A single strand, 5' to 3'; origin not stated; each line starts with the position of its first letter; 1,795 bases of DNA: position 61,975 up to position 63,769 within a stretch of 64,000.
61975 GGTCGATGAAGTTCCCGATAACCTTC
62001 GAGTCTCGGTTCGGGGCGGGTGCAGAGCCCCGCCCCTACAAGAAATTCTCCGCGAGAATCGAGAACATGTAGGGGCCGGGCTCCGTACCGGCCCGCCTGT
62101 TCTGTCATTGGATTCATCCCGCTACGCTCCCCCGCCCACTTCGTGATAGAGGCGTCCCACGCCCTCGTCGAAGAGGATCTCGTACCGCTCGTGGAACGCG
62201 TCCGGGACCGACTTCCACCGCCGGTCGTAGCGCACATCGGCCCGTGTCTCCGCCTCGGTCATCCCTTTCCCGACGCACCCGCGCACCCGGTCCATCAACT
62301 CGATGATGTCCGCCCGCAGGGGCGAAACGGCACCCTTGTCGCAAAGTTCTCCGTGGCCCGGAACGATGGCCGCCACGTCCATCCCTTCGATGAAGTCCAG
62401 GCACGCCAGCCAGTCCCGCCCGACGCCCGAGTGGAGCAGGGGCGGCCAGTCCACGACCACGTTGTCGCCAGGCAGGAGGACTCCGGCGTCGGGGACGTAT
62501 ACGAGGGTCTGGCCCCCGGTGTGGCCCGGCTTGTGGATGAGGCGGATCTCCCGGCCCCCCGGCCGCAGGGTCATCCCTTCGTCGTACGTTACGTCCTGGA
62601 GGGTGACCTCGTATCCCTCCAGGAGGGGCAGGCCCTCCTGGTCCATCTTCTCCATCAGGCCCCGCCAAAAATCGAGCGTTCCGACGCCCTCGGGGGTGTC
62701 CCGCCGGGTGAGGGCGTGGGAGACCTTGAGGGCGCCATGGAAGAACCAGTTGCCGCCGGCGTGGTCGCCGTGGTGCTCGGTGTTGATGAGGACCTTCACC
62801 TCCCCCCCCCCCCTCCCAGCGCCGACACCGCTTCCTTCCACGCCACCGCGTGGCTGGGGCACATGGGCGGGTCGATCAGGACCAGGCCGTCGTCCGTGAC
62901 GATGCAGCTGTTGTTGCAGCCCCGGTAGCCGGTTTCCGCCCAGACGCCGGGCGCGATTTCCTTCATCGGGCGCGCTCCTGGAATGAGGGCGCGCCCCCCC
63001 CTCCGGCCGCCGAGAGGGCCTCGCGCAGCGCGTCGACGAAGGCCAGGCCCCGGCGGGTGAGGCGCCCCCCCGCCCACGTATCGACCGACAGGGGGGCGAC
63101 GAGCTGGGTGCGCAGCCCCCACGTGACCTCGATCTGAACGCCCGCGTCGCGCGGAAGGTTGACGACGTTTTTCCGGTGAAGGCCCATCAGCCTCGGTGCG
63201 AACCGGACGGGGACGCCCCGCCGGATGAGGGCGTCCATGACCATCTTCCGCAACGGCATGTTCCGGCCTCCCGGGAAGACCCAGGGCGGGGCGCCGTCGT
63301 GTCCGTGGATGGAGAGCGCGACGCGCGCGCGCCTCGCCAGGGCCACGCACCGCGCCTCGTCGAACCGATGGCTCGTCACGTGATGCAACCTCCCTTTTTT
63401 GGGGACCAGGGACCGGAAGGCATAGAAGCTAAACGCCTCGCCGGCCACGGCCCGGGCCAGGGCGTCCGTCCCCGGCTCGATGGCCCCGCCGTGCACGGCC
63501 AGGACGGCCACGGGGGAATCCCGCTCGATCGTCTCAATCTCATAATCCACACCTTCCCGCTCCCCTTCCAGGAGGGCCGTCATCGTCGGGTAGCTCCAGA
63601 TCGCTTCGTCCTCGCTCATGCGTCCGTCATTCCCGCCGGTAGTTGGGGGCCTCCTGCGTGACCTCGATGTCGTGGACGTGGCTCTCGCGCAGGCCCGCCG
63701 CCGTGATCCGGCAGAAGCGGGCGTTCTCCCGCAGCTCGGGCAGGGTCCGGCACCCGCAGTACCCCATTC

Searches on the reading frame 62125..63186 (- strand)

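Call 82: search_protein_families(library=ncbifam, proteins=[window:62125-63186:-], max_evalue=0.001)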
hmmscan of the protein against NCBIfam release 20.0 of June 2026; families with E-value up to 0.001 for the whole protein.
window:62125-63186:- (354 aa): 8 families
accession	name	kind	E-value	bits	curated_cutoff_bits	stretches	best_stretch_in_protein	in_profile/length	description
TIGR04558.1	SoxH_rel_PQQ_1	hypoth_equivalog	7.5e-14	51.5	300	1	129-313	71-249/285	quinoprotein relay system zinc metallohydrolase 1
TIGR04559.1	SoxH_rel_PQQ_2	hypoth_equivalog_domain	3.7e-12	46.2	280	1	130-334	68-271/283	quinoprotein relay system zinc metallohydrolase 2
NF012229.1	bla_class_B_core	domain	5e-06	26.7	100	1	128-232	50-139/139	metallo-beta-lactamase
NF047925.1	pyridox_lacton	equivalog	8.7e-05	22.4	325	1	125-226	84-189/268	4-pyridoxolactonase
NF000329.2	bla_B2_CphA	exception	0.00026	20.7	500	1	132-238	89-189/253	CphA family subclass B2 metallo-beta-lactamase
NF033087.1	bla_subclass_B2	equivalog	0.00027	20.8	240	1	130-238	60-162/221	subclass B2 metallo-beta-lactamase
TIGR03413.1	GSH_gloB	equivalog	0.00069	19.1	200.8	0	195-243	80-128/248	hydroxyacylglutathione hydrolase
NF033105.1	bla_subclass_B3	equivalog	0.00081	18.8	240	0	129-227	61-151/257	subclass B3 metallo-beta-lactamase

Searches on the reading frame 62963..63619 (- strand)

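Call 37: search_protein_families(library=pfam, proteins=[window:62963-63619:-], max_evalue=0.00001)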
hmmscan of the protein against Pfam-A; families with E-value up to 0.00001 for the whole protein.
window:62963-63619:- (218 aa): 1 family
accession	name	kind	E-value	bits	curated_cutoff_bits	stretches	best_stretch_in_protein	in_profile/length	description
PF05908.16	Gamma_PGA_hydro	-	1.3e-43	149.2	22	1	10-178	1-173/191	Poly-gamma-glutamate hydrolase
